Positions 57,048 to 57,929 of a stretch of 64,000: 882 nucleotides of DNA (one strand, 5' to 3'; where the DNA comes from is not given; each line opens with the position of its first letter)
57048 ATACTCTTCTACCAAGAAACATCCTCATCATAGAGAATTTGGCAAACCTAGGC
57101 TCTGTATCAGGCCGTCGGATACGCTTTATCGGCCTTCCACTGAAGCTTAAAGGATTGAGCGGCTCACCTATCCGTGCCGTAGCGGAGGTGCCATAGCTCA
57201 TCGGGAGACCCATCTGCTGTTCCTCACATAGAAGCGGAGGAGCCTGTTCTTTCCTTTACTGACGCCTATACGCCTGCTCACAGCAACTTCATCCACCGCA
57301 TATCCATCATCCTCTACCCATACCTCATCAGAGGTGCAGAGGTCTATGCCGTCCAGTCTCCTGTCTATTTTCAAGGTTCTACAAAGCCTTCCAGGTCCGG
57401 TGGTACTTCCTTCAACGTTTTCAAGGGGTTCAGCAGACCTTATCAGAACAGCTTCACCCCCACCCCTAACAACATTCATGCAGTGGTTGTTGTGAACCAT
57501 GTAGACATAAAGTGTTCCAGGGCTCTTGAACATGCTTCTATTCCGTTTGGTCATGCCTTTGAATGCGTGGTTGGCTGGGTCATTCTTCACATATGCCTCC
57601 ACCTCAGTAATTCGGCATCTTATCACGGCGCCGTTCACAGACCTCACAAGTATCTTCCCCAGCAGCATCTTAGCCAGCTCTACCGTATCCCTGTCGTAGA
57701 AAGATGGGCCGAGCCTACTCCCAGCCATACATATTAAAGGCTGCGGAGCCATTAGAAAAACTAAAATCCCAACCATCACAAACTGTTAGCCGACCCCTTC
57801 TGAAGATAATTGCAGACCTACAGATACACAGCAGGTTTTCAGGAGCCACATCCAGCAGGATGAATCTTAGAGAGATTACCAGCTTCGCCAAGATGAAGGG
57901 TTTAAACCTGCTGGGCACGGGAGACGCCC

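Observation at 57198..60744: Deaminated/alkylated-base repair cluster: AAG glycosylase, PHP-domain EndoQ-like nuclease, topoisomerase IB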

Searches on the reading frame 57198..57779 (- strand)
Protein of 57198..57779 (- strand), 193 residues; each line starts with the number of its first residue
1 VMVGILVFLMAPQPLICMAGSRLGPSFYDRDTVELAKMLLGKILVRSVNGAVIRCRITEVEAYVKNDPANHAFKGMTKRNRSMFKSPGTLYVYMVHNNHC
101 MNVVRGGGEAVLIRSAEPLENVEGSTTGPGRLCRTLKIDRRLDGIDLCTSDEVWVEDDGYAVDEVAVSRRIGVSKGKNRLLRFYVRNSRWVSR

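Call 3: search_protein_families(library=pfam, proteins=[window:57198-57779:-], max_evalue=0.01)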
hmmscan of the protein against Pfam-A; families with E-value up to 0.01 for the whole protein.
window:57198-57779:- (193 aa): 1 family
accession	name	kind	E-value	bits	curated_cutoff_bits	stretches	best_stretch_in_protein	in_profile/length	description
PF02245.21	Pur_DNA_glyco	-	7e-51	172.6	27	1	26-188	1-180/181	Methylpurine-DNA glycosylase (MPG)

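Call 4: search_protein_families(library=ncbifam, proteins=[window:57198-57779:-], max_evalue=0.01)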
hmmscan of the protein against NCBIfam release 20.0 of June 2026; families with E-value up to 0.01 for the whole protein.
window:57198-57779:- (193 aa): 6 families
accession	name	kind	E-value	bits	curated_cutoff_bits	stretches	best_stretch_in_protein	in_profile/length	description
TIGR00567.1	3mg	subfamily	1.2e-43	148.9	116.35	1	23-192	1-192/192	DNA-3-methyladenine glycosylase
NF002003.0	PRK00802.1-3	equivalog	1.2e-39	135.8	182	1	22-193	6-193/203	DNA-3-methyladenine glycosylase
NF002001.0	PRK00802.1-1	equivalog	1.8e-39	135.4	272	2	22-123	2-109/202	DNA-3-methyladenine glycosylase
NF002004.0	PRK00802.1-4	equivalog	9.1e-37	126.4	211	1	22-189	6-173/182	DNA-3-methyladenine glycosylase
NF002002.0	PRK00802.1-2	equivalog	5.7e-31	107.5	249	1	24-193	7-195/197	DNA-3-methyladenine glycosylase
NF002005.0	PRK00802.1-5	equivalog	2.5e-24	86.3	229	1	21-121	7-108/230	DNA-3-methyladenine glycosylase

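Call 6: search_solved_structures(query=window:57198-57779:-, max_evalue=0.001, show_alignments=1)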
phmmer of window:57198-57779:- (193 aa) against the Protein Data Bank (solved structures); distinct sequences matched with E-value up to 0.001: 5.
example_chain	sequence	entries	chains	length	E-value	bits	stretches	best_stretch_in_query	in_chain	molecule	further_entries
3qi5_A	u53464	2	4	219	6.2e-32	114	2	21-124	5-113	DNA-3-methyladenine glycosylase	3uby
1f4r_A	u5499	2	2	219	6.7e-32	113.9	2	21-125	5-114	3-METHYL-ADENINE DNA GLYCOSYLASE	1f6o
1bnk_A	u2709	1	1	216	8.1e-32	113.6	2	21-125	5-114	PROTEIN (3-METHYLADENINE DNA GLYCOSYLASE)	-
1ewn_A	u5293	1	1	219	1.8e-31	112.5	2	21-125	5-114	3-METHYL-ADENINE DNA GLYCOSYLASE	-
7xfh_K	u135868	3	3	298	2e-31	112.4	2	21-124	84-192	DNA-3-methyladenine glycosylase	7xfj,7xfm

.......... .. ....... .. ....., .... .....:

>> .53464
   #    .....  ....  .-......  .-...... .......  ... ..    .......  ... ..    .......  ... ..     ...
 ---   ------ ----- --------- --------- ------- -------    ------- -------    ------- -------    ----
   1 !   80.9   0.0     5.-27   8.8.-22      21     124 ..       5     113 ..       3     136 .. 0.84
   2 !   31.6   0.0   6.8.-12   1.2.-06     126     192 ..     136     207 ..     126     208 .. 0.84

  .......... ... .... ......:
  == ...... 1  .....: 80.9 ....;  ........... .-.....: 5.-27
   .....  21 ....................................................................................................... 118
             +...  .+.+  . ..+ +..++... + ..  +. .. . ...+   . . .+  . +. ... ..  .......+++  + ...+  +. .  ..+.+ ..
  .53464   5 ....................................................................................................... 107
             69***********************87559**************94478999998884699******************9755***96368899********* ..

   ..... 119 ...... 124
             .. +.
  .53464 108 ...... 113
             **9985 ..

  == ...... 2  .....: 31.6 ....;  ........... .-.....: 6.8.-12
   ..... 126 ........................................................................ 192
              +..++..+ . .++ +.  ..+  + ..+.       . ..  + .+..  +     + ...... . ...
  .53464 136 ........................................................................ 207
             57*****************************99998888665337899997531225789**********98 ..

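Call 32: find_homologous_proteins(query=window:57198-57728:-, max_evalue=0.00001)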
Query window:57198-57728:- (176 aa): 3364 proteins with E <= 0.00001 among 3460 candidates; the best 120 are listed.
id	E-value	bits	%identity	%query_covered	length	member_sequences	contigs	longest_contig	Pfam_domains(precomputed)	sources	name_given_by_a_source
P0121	6.2e-107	373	93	100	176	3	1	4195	PF02245.22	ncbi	ncbi:MAG: DNA-3-methyladenine glycosylase [Nitrososphaerota archaeon]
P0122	2.9e-85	302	74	100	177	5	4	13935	PF02245.22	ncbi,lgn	ncbi:MAG: DNA-3-methyladenine glycosylase [Nitrososphaerota archaeon]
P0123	2.7e-84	299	74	100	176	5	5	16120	PF02245.22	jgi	jgi:DNA-3-methyladenine glycosylase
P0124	1.8e-82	293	74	100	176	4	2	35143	PF02245.22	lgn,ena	-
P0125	7.2e-76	272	71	98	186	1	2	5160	PF02245.22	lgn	-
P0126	2.5e-74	267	72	98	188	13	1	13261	PF02245.22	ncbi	ncbi:MAG: DNA-3-methyladenine glycosylase [Candidatus Caldarchaeum sp.]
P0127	1.4e-73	264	69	98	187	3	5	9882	PF02245.22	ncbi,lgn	ncbi:MAG: DNA-3-methyladenine glycosylase [Candidatus Caldarchaeum sp.]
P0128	9.0e-73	262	66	98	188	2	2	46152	PF02245.22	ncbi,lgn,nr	ncbi:MAG: DNA-3-methyladenine glycosylase [Candidatus Caldarchaeum sp.]|nr:DNA-3-methyladenine glyco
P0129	1.3e-72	261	69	98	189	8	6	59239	PF02245.22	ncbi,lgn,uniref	ncbi:MAG: DNA-3-methyladenine glycosylase [Candidatus Caldarchaeum sp.]|uniref:Putative 3-methyladen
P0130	4.2e-72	259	68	98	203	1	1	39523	PF02245.22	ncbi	-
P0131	1.3e-71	258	70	98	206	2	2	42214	PF02245.22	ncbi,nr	ncbi:MAG: DNA-3-methyladenine glycosylase [Candidatus Caldarchaeum sp.]|nr:DNA-3-methyladenine glyco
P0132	4.3e-70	253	66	99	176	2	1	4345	PF02245.22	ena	-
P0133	1.6e-69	251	67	98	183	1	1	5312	PF02245.22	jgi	-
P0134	2.6e-68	247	66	98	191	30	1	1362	PF02245.22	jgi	jgi:DNA-3-methyladenine glycosylase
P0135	2.6e-67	244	68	98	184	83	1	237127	PF02245.22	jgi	jgi:DNA-3-methyladenine glycosylase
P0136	3.3e-64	234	61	98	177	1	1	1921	PF02245.22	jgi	-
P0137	6.3e-64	233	62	97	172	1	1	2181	PF02245.22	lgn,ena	-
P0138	2.5e-58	215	56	98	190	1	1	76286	PF02245.22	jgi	-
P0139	5.5e-58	213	57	98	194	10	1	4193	PF02245.22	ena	-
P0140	2.2e-56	208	56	100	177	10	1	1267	PF02245.22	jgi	-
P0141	3.8e-55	204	58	97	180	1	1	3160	PF02245.22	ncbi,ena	-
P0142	1.5e-54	202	57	98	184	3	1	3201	PF02245.22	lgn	-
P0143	2.4e-54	202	56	97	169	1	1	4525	PF02245.22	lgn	-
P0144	3.3e-54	201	57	97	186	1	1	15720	PF02245.22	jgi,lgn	-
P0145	4.0e-53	198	59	95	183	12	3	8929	PF02245.22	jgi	-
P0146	9.9e-51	190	51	99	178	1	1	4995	PF02245.22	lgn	-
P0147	1.0e-50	190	56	97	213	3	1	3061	PF02245.22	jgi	-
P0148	4.9e-50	188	57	99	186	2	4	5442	PF02245.22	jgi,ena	-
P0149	8.8e-50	187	57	94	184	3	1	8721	PF02245.22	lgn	-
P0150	1.7e-49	186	56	97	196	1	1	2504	PF02245.22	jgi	-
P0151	3.2e-49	185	54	97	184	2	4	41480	PF02245.22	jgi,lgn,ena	-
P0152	3.9e-49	185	55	97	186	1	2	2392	PF02245.22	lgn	-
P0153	1.0e-48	183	56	96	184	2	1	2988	PF02245.22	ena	-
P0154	1.8e-48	182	55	99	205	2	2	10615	PF02245.22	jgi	jgi:DNA-3-methyladenine glycosylase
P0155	6.8e-48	181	54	96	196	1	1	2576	PF02245.22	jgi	-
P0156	7.6e-48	180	54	97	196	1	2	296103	PF02245.22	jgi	-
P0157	9.0e-48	180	57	94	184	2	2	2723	PF02245.22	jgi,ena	-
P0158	1.1e-47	180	55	96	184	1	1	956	PF02245.22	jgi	-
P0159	1.2e-47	180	55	95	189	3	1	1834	PF02245.22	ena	-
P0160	2.4e-47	179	56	96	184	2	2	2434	PF02245.22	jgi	-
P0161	3.4e-47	178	55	97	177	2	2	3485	PF02245.22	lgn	-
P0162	4.2e-47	178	54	96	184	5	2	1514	PF02245.22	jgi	-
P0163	7.1e-47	177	55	97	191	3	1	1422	PF02245.22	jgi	-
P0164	8.9e-47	177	53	97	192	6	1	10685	PF02245.22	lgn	-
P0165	1.3e-46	176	55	96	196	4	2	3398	PF02245.22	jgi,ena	-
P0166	2.1e-46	176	55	95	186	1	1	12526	PF02245.22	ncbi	-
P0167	2.4e-46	175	55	97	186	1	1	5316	PF02245.22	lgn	-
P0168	4.9e-46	175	53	99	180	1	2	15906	PF02245.22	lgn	-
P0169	5.2e-46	174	53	97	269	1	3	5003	PF02245.22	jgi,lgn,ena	-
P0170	2.0e-45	173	54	88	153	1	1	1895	PF02245.22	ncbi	-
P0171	8.2e-45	171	55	90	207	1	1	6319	PF02245.22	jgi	jgi:DNA-3-methyladenine glycosylase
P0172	9.9e-45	170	53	98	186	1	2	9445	PF02245.22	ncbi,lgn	-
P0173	2.7e-44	169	51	99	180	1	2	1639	PF02245.22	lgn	-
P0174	2.9e-44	169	52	95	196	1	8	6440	PF02245.22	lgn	-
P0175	3.3e-44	169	52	97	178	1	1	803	PF02245.22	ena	-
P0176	5.3e-44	168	55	95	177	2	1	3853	PF02245.22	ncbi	-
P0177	8.1e-44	167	54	90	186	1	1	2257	PF02245.22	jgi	jgi:DNA-3-methyladenine glycosylase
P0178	9.1e-44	167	53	95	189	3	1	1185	PF02245.22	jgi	-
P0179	1.6e-43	166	54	95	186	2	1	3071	PF02245.22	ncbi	-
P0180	1.8e-43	166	51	99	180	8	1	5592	PF02245.22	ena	-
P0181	3.1e-43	165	53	93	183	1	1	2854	PF02245.22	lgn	-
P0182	4.0e-43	165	54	95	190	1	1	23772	PF02245.22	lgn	-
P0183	4.1e-43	165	54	95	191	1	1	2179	PF02245.22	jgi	jgi:DNA-3-methyladenine glycosylase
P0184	5.0e-43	165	51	95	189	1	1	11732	PF02245.22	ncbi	-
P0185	7.9e-43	164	56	93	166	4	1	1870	PF02245.22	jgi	-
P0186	1.1e-42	164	54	91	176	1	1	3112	PF02245.22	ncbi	-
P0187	1.9e-42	163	54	95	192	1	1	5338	PF02245.22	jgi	jgi:DNA-3-methyladenine glycosylase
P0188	4.0e-42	162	49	95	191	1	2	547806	PF02245.22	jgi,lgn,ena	-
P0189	4.6e-42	162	49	100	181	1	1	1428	PF02245.22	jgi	jgi:DNA-3-methyladenine glycosylase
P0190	4.7e-42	162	50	95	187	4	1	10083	PF02245.22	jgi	-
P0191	6.6e-42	161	53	95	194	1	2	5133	PF02245.22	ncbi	-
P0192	7.8e-42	161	53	96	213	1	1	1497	PF02245.22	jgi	-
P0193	1.5e-41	160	49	99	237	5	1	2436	PF02245.22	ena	-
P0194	2.8e-41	159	51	94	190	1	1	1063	PF02245.22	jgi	jgi:DNA-3-methyladenine glycosylase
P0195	2.9e-41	159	55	89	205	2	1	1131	PF02245.22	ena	-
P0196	4.5e-41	158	49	98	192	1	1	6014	PF02245.22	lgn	-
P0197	4.5e-41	158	50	97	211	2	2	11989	PF02245.22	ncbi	-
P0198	4.7e-41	158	54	90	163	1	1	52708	PF02245.22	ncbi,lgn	-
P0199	4.8e-41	158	53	93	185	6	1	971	PF02245.22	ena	-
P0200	6.1e-41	158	49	95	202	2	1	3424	PF02245.22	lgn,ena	-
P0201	6.2e-41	158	48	95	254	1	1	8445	PF02245.22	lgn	-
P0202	6.5e-41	158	52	93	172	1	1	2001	PF02245.22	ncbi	-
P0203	9.2e-41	157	48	99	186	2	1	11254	PF02245.22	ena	-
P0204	1.1e-40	157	50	95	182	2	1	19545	PF02245.22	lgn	-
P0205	1.1e-40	157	47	98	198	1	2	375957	PF02245.22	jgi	jgi:DNA-3-methyladenine glycosylase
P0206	1.2e-40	157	49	94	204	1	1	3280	PF02245.22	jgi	jgi:DNA-3-methyladenine glycosylase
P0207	1.2e-40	157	53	93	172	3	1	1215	PF02245.22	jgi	-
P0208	1.2e-40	157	51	98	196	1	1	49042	PF02245.22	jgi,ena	jgi:DNA-3-methyladenine glycosylase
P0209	1.3e-40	157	48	99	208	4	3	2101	PF02245.22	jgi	jgi:DNA-3-methyladenine glycosylase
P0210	1.3e-40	157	49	99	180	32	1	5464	PF02245.22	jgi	-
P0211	1.4e-40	157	48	97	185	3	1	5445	PF02245.22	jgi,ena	-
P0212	1.7e-40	156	48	99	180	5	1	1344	PF02245.22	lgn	-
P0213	1.8e-40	156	48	97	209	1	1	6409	PF02245.22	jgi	jgi:DNA-3-methyladenine glycosylase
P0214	1.9e-40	156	49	95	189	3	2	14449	PF02245.22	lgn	-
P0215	1.9e-40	156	49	95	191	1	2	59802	PF02245.22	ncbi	-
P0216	2.1e-40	156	50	95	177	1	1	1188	PF02245.22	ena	-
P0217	2.1e-40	156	52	95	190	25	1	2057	PF02245.22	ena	-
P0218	2.4e-40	156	52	97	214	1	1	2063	PF02245.22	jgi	jgi:DNA-3-methyladenine glycosylase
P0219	3.6e-40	155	69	56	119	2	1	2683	PF02245.22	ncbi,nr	ncbi:MAG: DNA-3-methyladenine glycosylase, partial [Candidatus Caldarchaeum sp.]|nr:DNA-3-methyladen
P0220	3.8e-40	155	48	95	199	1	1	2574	PF02245.22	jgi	jgi:DNA-3-methyladenine glycosylase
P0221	4.5e-40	155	49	95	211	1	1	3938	PF02245.22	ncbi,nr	ncbi:MAG: DNA-3-methyladenine glycosylase [Thermoplasmata archaeon]|nr:DNA-3-methyladenine glycosyla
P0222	5.2e-40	155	48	94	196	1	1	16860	PF02245.22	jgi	jgi:DNA-3-methyladenine glycosylase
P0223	5.8e-40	155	47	99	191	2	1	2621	PF02245.22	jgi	-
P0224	5.8e-40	155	50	97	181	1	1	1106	PF02245.22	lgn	-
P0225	6.1e-40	155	49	98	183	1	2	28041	PF02245.22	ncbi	-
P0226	9.2e-40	154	51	99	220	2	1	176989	PF02245.22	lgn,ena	-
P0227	9.3e-40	154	51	83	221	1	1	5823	PF02245.22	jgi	jgi:DNA-3-methyladenine glycosylase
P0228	9.8e-40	154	52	98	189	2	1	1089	PF02245.22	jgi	-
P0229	1.0e-39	154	49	95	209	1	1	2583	PF02245.22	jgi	jgi:DNA-3-methyladenine glycosylase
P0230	1.0e-39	154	48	98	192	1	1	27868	PF02245.22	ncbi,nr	ncbi:MAG: DNA-3-methyladenine glycosylase [Thermoplasmata archaeon]|nr:DNA-3-methyladenine glycosyla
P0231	1.1e-39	154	47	94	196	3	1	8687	PF02245.22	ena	-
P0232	1.1e-39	154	49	95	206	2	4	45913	PF02245.22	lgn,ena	-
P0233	1.3e-39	154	49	92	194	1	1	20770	PF02245.22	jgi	jgi:DNA-3-methyladenine glycosylase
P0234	1.5e-39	153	52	93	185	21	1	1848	PF02245.22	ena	-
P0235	1.8e-39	153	49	92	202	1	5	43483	PF02245.22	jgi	jgi:DNA-3-methyladenine glycosylase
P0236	1.8e-39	153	46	97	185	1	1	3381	PF02245.22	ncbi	-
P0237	1.9e-39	153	49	98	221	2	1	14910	PF02245.22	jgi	jgi:DNA-3-methyladenine glycosylase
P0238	2.0e-39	153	50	93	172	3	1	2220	PF02245.22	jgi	-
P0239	2.4e-39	153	49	95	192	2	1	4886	PF02245.22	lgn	-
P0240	2.6e-39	153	48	94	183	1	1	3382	PF02245.22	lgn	-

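Call 34: find_encoding_contigs(protein=P0121, flank=5000, max_places=2)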
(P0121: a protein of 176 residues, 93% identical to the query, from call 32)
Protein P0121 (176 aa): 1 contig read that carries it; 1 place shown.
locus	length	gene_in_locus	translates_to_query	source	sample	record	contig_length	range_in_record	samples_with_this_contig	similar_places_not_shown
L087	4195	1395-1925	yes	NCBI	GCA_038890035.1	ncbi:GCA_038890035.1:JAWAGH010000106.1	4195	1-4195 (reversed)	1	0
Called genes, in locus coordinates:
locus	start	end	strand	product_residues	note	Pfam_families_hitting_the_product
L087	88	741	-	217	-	PF27218:MJ0043_C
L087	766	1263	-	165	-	-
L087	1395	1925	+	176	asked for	PF02245:Pur_DNA_glyco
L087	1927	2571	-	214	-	PF04199:Cyclase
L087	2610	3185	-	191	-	PF00475:IGPD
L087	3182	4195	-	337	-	PF00815:Histidinol_dh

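Call 35: find_encoding_contigs(protein=P0129, flank=5000, max_places=2)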
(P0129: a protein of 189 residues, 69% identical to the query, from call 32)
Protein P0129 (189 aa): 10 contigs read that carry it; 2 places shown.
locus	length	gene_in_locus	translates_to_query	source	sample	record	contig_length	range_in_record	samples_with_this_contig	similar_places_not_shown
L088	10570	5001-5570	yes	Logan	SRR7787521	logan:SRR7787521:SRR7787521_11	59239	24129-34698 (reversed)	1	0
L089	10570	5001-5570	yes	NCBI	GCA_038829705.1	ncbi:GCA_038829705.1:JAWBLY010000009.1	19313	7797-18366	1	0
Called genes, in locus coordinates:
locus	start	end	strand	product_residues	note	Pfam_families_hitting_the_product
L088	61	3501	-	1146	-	PF03833:PolC_DP2_N, PF24844:PolC_DP2_central, PF24846:PolC_DP2_cat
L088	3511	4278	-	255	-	PF13481:AAA_25 (weak), PF23442:DUF7125 (weak), PF06745:ATPase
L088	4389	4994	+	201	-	PF03167:UDG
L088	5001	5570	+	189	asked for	PF02245:Pur_DNA_glyco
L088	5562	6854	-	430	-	PF00815:Histidinol_dh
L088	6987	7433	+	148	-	-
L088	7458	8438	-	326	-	PF18093:Trm5_N, PF13847:Methyltransf_31 (faint), PF25133:TYW2_N_2, PF02475:TRM5-TYW2_MTfase, PF05175:MTS, PF03602:Cons_hypoth95 (weak)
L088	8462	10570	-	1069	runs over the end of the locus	PF02384:N6_Mtase, PF07669:Eco57I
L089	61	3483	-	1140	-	PF03833:PolC_DP2_N, PF24844:PolC_DP2_central, PF24846:PolC_DP2_cat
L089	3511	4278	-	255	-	PF13481:AAA_25 (weak), PF23442:DUF7125 (weak), PF06745:ATPase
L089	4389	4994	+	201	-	PF03167:UDG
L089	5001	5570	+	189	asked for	PF02245:Pur_DNA_glyco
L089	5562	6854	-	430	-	PF00815:Histidinol_dh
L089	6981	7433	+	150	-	-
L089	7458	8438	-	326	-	PF18093:Trm5_N, PF13847:Methyltransf_31 (faint), PF25133:TYW2_N_2, PF02475:TRM5-TYW2_MTfase, PF05175:MTS, PF03602:Cons_hypoth95 (weak)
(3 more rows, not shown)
